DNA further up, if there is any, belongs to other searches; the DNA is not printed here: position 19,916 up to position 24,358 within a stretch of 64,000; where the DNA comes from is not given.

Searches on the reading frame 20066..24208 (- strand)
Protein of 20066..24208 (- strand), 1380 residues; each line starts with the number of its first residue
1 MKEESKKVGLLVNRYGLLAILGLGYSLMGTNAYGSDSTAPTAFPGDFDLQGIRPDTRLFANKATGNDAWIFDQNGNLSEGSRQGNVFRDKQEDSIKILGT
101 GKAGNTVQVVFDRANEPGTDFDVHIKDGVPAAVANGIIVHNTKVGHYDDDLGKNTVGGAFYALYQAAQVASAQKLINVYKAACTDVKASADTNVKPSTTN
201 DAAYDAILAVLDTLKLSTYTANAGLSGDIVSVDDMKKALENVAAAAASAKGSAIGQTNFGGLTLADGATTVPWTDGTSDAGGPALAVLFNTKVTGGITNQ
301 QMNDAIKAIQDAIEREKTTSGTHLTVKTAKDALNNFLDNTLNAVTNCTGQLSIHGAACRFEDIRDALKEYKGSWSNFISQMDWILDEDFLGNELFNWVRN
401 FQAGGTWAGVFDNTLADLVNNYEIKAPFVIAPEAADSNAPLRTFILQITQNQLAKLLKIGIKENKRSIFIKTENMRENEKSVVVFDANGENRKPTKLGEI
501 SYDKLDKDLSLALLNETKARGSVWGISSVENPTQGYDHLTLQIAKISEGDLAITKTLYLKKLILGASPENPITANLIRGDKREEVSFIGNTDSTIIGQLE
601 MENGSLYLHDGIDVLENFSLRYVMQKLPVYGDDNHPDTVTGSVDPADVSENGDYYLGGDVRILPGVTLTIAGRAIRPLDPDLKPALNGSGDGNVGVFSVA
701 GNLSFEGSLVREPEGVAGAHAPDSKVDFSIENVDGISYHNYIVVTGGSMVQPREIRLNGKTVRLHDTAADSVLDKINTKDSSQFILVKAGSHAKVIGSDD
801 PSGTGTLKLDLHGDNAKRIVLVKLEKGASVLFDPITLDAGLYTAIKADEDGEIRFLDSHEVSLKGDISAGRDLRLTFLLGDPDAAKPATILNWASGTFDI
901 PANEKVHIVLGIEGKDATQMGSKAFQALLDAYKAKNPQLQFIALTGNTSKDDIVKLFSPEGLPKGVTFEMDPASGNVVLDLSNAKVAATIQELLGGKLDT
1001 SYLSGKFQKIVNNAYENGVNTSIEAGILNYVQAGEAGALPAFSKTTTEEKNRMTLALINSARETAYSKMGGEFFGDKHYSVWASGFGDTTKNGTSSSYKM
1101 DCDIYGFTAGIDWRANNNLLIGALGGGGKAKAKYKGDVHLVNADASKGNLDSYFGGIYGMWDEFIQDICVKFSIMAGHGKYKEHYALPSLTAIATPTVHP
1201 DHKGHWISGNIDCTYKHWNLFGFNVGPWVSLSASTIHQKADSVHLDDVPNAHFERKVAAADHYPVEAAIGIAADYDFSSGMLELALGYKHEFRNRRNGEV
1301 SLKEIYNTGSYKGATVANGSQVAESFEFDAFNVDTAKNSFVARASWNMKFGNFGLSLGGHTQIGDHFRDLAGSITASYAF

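Call 53: search_protein_families(library=pfam, max_evalue=0.00001, proteins=[window:20066-24208:-])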
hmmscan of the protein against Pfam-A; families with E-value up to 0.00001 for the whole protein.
window:20066-24208:- (1380 aa): 1 family
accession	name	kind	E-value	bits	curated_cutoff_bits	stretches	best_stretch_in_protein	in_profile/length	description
PF03797.25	Autotransporter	-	5.3e-20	72.7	26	1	1081-1302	1-212/255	Autotransporter beta-domain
